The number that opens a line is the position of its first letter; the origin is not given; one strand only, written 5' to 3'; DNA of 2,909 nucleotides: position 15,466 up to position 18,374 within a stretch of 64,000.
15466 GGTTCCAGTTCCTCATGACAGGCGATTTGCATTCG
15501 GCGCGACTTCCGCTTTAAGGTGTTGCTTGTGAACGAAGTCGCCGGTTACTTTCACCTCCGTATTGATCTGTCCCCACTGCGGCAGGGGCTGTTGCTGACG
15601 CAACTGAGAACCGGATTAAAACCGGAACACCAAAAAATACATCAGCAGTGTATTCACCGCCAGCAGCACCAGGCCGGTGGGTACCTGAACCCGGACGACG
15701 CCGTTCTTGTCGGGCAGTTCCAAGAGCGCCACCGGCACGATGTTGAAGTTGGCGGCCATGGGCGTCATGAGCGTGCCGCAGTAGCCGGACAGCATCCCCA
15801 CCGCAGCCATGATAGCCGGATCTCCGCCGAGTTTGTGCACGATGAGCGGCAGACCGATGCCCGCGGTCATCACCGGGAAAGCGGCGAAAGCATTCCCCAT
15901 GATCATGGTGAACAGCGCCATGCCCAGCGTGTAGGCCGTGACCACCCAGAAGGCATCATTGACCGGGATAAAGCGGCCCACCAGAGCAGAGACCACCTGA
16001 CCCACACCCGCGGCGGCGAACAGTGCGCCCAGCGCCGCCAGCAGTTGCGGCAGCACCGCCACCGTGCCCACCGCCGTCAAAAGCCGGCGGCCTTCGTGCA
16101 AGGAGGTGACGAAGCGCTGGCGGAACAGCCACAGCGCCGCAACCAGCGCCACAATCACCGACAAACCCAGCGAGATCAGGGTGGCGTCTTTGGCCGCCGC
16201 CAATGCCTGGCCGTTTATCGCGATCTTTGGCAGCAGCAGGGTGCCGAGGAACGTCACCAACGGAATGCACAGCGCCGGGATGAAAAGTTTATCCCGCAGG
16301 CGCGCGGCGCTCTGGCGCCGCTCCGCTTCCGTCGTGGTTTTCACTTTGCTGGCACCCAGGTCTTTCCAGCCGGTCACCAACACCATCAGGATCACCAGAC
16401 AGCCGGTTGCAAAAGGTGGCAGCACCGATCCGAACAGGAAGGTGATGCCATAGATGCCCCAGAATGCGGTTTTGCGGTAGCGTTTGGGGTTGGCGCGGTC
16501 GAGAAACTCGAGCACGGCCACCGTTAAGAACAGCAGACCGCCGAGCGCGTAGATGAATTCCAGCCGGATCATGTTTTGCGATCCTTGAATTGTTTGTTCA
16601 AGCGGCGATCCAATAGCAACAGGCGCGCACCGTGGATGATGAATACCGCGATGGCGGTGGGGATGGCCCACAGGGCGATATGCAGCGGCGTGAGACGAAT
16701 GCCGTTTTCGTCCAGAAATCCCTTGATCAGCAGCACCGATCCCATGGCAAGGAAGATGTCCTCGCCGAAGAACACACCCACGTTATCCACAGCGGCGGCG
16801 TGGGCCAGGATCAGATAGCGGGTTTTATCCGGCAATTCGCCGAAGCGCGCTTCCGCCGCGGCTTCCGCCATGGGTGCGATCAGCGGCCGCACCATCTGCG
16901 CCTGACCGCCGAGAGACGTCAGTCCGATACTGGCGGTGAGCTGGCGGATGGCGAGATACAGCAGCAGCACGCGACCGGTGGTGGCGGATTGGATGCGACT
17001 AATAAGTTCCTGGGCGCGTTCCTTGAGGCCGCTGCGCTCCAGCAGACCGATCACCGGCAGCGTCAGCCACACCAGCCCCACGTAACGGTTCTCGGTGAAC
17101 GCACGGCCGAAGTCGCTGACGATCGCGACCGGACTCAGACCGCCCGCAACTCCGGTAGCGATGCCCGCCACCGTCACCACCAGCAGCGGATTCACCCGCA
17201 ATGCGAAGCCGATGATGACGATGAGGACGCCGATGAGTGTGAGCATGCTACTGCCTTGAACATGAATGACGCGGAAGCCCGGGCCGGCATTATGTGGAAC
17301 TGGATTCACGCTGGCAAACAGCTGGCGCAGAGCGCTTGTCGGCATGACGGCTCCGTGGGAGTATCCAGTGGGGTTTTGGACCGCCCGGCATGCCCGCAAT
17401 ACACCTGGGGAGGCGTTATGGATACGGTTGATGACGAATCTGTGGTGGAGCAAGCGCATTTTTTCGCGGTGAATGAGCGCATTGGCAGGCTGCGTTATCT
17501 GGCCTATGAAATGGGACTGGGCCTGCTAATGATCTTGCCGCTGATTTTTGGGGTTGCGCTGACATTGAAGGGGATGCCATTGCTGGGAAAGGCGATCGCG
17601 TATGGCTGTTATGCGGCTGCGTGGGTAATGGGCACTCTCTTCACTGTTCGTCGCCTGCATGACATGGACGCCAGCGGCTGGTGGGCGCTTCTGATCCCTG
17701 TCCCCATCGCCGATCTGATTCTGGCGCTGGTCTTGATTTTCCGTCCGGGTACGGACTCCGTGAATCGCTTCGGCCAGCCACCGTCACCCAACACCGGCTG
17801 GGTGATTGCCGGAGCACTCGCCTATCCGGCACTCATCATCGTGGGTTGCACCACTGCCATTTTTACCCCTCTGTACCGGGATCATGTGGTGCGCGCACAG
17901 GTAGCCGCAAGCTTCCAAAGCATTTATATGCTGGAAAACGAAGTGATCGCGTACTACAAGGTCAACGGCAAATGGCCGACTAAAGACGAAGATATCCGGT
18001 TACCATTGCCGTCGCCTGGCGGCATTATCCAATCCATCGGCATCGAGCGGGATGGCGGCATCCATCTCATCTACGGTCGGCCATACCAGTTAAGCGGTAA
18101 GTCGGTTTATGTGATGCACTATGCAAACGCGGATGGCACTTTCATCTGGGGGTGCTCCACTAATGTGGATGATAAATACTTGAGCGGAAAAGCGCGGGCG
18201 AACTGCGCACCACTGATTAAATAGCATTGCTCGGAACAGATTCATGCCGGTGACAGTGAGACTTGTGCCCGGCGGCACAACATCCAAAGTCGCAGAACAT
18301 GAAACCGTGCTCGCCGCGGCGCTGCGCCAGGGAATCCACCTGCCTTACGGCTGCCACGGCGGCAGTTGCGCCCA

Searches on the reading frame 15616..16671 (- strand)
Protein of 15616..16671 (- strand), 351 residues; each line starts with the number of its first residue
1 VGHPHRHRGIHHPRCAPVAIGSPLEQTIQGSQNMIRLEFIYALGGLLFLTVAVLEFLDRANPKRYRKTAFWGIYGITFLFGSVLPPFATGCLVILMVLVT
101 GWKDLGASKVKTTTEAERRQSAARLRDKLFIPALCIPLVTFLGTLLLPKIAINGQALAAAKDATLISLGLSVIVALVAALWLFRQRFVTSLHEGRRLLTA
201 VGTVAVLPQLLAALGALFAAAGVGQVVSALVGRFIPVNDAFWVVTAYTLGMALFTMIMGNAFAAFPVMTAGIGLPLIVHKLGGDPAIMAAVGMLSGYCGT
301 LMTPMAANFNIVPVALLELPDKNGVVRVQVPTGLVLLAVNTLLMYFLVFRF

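Call 9: search_protein_families(library=pfam, proteins=[window:15616-16671:-], max_evalue=0.01)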
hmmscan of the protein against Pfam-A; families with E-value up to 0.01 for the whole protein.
window:15616-16671:- (351 aa): 1 family
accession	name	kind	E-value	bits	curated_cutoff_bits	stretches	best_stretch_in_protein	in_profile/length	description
PF06166.18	DUF979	-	3.5e-121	404.6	26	1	38-349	1-307/307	Protein of unknown function (DUF979)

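Call 10: search_protein_families(library=ncbifam, proteins=[window:15616-16671:-], max_evalue=0.01)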
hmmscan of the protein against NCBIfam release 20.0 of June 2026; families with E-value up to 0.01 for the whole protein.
window:15616-16671:- (351 aa): 0 families

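Call 20: find_related_loci(query=window:15619-16572:-, collection=genome_contigs, flank=10000)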
Query window:15619-16572:- (318 aa) in genome_contigs; peptide patterns used: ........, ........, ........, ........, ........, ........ (x = any residue, [..] = any of these).
600 stretches matched a pattern (row limit reached: there are more); 592 encode a relative of the query (tblastn E <= 1e-3); the best 80 are kept; 80 distinct loci.
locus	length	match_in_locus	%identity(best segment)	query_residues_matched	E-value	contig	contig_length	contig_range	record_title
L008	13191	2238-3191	71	1-318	6e-133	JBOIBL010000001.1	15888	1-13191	MAG: Gammaproteobacteria bacterium isolate TC-S_metabat2.bin.339 k127_4048660, whole genome shotgun sequence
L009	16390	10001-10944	83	1-318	2e-130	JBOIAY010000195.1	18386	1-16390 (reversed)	MAG: Gammaproteobacteria bacterium isolate TC-S_metawrap_bin.286 k127_1461179, whole genome shotgun sequence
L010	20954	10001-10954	60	1-318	9e-116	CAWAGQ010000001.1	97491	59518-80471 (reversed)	MAG: uncultured Gemmatimonadaceae bacterium isolate MFD04944.bin.2.100 genome assembly, contig: contig_17657, whole geno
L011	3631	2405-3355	60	1-317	4e-116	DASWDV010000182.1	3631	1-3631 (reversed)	MAG TPA_asm: Gemmatimonadaceae bacterium isolate SMAG_U2745 k141_1218921, whole genome shotgun sequence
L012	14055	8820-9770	62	1-317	8e-113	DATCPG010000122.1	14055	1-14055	MAG TPA_asm: Gemmatimonadaceae bacterium isolate SMAG_U7221 k141_140231, whole genome shotgun sequence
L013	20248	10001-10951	60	1-317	9e-113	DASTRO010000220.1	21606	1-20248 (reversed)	MAG TPA_asm: Gemmatimonadaceae bacterium isolate SMAG_U2255 k141_570242, whole genome shotgun sequence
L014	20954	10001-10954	64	1-318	2e-112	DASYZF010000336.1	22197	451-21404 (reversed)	MAG TPA_asm: Gammaproteobacteria bacterium isolate SMAG_U6355 k141_514591, whole genome shotgun sequence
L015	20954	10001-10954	58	1-317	2e-111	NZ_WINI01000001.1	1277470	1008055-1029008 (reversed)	Glaciimonas soli strain GS1 contig_1, whole genome shotgun sequence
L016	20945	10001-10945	58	2-318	5e-110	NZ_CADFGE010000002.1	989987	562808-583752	Paraburkholderia fungorum strain LMG 16225, whole genome shotgun sequence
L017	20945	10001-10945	55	3-317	1e-109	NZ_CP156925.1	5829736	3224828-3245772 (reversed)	Sporomusa rhizae strain DSM 16652 chromosome, complete genome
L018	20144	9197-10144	57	1-316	1e-109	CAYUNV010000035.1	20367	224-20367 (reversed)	MAG TPA_asm: uncultured Negativicutes bacterium isolate binchicken_co104_52 genome assembly, contig: NODE_2027_length_20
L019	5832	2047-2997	60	1-317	4e-108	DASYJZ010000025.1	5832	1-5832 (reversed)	MAG TPA_asm: Longimicrobium sp. isolate SMAG_U4308 k141_2229062, whole genome shotgun sequence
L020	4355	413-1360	55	1-316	4e-109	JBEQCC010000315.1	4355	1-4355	MAG: Pelosinus sp. isolate 05_S201.semibin_refined.005_sub NODE_12333_length_4355_cov_1.250710:0-4355, whole genome shot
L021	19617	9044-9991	59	1-316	2e-108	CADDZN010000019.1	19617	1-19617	unidentified bacterium isolate 29 genome assembly, contig: NODE_1821_length_19617_cov_4.159210, whole genome shotgun seq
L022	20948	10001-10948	54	1-316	7e-108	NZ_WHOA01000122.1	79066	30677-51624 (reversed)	Paenibacillus phytorum strain LMG 31458 Contig_145_135.69, whole genome shotgun sequence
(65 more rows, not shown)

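Call 34: find_encoding_contigs(protein=window:15616-16572:-, flank=4000, max_places=10)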
Protein window:15616-16572:- (318 aa): 1 contig read that carries it; 1 place shown.
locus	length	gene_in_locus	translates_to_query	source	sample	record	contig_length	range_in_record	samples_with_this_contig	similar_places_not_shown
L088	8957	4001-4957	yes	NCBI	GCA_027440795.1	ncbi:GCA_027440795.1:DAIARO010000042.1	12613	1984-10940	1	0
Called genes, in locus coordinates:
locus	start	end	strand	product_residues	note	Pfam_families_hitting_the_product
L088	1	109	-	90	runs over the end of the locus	PF02780:Transketolase_C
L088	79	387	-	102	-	-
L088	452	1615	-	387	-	PF02771:Acyl-CoA_dh_N, PF02770:Acyl-CoA_dh_M, PF00441:Acyl-CoA_dh_1, PF08028:Acyl-CoA_dh_2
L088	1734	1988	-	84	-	-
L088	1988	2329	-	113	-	PF00111:Fer2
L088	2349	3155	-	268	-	PF05656:DUF805, PF00114:Pilin (weak)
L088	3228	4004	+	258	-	PF06149:DUF969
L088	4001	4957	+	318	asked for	PF06166:DUF979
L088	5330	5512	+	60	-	-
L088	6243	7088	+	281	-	-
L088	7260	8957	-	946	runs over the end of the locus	PF07715:Plug, PF00593:TonB_dep_Rec_b-barrel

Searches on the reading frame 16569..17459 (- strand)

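Call 9: search_protein_families(library=pfam, proteins=[window:16569-17459:-], max_evalue=0.01)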
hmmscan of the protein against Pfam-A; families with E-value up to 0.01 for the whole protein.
window:16569-17459:- (296 aa): 2 families
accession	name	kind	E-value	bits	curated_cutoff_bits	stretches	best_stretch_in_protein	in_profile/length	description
PF06149.18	DUF969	-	2.6e-92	308.7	32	1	72-287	1-215/216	Protein of unknown function (DUF969)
PF13726.12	Na_H_antiport_2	-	0.0026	18.3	29.8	1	75-148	4-78/87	Na+-H+ antiporter family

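Call 10: search_protein_families(library=ncbifam, proteins=[window:16569-17459:-], max_evalue=0.01)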
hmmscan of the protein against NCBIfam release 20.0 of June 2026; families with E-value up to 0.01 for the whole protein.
window:16569-17459:- (296 aa): 0 families

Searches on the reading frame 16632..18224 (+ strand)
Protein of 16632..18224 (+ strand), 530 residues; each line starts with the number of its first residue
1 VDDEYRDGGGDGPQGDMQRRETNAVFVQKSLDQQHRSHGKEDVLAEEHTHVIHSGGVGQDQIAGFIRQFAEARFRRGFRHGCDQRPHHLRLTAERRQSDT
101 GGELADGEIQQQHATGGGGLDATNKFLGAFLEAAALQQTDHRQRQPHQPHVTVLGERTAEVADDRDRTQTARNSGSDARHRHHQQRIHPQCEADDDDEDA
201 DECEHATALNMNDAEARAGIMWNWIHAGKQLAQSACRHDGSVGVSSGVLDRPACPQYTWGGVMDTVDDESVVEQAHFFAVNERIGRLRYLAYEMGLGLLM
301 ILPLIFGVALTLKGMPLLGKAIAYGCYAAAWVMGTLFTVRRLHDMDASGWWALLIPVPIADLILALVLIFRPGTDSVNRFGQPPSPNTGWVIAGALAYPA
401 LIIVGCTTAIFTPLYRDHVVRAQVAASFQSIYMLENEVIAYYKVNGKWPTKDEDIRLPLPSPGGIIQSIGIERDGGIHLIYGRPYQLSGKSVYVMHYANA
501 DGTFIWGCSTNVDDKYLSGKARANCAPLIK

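Call 9: search_protein_families(library=pfam, proteins=[window:16632-18224:+], max_evalue=0.01)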
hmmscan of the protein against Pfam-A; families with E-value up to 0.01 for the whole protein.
window:16632-18224:+ (530 aa): 2 families
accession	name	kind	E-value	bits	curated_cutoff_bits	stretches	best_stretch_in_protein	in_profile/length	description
PF05656.20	DUF805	-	6.1e-15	56.1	25.7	1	278-382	2-111/111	Protein of unknown function (DUF805)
PF00114.24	Pilin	-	9.4e-07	30.2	22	1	420-518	1-104/108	Pilin (bacterial filament)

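Call 10: search_protein_families(library=ncbifam, proteins=[window:16632-18224:+], max_evalue=0.01)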
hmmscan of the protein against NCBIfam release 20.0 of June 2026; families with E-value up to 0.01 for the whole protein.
window:16632-18224:+ (530 aa): 0 families
